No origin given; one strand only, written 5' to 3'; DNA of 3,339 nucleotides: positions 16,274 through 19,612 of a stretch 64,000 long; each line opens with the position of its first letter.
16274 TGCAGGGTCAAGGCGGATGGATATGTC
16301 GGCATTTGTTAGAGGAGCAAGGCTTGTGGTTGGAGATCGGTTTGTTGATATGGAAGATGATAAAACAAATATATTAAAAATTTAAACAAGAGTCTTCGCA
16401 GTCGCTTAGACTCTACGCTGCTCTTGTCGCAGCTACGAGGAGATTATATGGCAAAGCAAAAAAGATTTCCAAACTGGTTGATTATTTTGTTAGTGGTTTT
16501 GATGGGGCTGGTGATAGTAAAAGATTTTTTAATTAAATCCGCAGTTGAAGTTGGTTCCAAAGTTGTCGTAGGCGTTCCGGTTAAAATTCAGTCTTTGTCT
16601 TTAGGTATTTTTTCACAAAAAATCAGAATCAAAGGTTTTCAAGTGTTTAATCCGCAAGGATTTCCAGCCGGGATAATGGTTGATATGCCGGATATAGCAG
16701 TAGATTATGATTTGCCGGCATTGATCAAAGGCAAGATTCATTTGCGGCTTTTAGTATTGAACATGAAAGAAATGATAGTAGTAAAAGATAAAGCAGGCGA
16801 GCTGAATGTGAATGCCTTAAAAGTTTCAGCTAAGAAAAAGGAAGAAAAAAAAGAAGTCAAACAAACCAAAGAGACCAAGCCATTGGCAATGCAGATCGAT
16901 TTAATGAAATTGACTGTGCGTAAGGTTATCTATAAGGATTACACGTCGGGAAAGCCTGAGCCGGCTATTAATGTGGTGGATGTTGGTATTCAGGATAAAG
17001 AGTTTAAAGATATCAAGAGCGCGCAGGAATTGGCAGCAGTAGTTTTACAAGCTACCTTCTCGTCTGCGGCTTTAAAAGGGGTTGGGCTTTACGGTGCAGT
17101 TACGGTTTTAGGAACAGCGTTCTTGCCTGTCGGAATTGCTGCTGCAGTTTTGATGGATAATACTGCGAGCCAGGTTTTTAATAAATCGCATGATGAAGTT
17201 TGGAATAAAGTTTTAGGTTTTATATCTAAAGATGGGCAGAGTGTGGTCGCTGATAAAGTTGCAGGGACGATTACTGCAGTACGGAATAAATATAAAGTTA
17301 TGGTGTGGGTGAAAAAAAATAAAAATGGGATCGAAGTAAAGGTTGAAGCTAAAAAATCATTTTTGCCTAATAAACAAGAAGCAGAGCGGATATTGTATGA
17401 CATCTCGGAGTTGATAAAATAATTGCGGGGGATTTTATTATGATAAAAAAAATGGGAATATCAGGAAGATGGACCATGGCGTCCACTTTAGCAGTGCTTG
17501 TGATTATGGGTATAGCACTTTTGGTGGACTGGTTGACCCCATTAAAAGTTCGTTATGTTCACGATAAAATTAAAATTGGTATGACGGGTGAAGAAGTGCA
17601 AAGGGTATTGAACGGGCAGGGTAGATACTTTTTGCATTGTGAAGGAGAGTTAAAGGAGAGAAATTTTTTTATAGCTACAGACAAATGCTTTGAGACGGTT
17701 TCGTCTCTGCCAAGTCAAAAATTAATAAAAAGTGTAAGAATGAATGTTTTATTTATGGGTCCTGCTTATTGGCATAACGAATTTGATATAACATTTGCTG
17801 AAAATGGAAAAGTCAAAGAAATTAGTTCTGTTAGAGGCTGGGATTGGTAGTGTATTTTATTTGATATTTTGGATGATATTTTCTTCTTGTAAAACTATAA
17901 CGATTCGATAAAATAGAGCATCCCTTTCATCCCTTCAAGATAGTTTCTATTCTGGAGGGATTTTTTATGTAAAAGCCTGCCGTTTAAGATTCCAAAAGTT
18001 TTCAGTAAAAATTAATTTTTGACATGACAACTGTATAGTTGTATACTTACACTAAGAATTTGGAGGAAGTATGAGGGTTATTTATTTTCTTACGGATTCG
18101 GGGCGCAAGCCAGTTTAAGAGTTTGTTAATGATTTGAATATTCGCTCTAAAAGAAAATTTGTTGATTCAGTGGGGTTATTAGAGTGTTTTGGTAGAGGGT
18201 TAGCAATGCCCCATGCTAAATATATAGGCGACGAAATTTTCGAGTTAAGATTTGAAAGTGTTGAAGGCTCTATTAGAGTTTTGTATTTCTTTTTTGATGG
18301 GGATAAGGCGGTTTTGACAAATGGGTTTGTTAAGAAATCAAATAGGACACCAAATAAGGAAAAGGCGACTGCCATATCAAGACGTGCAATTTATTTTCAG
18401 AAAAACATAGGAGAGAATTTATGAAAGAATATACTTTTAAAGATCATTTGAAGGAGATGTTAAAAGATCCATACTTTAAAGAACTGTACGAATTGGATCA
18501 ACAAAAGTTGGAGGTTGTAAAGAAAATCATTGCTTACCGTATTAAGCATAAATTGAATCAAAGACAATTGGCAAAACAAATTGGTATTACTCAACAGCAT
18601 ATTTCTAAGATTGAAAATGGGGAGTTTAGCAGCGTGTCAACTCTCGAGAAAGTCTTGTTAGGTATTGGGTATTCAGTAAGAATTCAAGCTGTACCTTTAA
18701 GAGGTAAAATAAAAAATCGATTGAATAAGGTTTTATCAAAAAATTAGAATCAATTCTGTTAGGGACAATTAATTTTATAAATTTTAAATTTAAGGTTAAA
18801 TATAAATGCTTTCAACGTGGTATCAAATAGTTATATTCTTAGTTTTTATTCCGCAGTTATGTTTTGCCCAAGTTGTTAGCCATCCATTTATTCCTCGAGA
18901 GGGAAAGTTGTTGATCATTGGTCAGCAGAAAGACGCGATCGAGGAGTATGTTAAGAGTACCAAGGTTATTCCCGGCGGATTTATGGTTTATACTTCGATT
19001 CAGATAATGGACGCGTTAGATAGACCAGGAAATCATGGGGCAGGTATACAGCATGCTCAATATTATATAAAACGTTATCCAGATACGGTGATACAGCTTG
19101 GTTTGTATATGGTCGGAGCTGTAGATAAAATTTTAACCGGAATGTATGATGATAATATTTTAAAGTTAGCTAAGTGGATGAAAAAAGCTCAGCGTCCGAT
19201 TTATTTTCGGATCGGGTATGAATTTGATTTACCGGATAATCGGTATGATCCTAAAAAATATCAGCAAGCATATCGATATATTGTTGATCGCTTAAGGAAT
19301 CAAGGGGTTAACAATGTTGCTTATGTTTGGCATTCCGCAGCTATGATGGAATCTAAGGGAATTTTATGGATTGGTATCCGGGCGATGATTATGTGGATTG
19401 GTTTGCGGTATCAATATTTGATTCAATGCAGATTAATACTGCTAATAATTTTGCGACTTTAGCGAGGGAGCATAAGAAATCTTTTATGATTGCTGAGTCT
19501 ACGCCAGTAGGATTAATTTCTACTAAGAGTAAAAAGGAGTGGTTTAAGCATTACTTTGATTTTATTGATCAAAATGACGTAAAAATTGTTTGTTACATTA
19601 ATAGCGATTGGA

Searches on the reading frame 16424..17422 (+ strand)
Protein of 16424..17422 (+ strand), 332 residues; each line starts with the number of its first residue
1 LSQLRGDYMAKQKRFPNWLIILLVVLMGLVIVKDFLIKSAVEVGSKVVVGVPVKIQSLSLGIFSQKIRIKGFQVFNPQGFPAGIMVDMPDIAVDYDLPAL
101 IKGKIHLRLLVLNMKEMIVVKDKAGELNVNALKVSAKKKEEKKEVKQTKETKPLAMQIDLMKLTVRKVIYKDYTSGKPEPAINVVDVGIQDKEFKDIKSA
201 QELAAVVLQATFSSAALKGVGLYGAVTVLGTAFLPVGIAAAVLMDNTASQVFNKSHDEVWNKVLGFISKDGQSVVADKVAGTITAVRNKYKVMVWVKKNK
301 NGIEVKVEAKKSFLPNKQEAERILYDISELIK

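Call 17: search_protein_families(library=pfam, proteins=[window:16424-17422:+], max_evalue=0.01)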
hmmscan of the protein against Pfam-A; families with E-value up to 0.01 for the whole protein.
window:16424-17422:+ (332 aa): 1 family
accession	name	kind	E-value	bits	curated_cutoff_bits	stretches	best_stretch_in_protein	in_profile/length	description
PF05359.17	DUF748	-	1.8e-09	36.7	50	1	11-190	13-185/1037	Domain of Unknown Function (DUF748)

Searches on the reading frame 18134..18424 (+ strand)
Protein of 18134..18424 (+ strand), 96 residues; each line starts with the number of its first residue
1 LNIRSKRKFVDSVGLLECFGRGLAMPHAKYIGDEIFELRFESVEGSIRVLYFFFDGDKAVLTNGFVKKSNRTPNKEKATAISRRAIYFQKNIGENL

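Call 17: search_protein_families(library=pfam, proteins=[window:18134-18424:+], max_evalue=0.01)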
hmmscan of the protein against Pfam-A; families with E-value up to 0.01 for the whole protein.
window:18134-18424:+ (96 aa): 1 family
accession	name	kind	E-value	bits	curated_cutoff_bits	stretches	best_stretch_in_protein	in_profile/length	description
PF05973.20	Gp49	-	6.2e-20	71.5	23.9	1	4-83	9-88/90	Phage derived protein Gp49-like (DUF891)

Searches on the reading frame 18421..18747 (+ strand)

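Call 17: search_protein_families(library=pfam, proteins=[window:18421-18747:+], max_evalue=0.01)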
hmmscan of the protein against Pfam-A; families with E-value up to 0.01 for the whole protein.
window:18421-18747:+ (108 aa): 9 families
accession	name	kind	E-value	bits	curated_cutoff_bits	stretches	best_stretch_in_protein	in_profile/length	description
PF01381.28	HTH_3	-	1e-11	45.1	23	1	36-85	1-51/55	Helix-turn-helix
PF13744.12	HTH_37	-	2.9e-08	33.9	27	1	15-89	3-78/80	Helix-turn-helix domain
PF12844.13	HTH_19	-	4.9e-07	30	30.2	1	35-69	3-37/64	Helix-turn-helix domain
PF13443.12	HTH_26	-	1.6e-05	25.5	22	1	39-74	5-40/63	Cro/C1-type HTH DNA-binding domain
PF13560.12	HTH_31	-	0.00022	21.9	27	1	39-68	9-38/64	Helix-turn-helix domain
PF04545.22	Sigma70_r4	-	0.00052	19.9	24.1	1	34-65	10-41/50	Sigma-70, region 4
PF13413.12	HTH_25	-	0.0014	18.8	24.6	1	39-72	5-38/62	Helix-turn-helix domain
PF22495.2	HTH_92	-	0.0048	16.6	27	1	38-68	2-32/45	RsaL-like HTH domain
PF16509.11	KORA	-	0.0061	17.2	26.7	1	20-66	11-52/84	TrfB plasmid transcriptional repressor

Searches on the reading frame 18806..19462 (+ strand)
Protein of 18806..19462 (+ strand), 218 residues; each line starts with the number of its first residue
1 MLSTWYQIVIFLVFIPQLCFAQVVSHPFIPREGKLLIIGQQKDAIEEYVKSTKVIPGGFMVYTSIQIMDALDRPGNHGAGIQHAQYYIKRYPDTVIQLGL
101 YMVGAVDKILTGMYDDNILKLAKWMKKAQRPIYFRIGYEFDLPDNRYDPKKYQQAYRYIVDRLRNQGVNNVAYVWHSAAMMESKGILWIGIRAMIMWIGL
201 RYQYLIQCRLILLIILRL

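Call 17: search_protein_families(library=pfam, proteins=[window:18806-19462:+], max_evalue=0.01)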
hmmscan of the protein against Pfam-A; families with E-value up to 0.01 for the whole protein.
window:18806-19462:+ (218 aa): 1 family
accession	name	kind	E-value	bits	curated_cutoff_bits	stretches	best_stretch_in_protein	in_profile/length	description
PF02156.21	Glyco_hydro_26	-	0.00057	19.8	20.2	1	108-182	130-210/311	Glycosyl hydrolase family 26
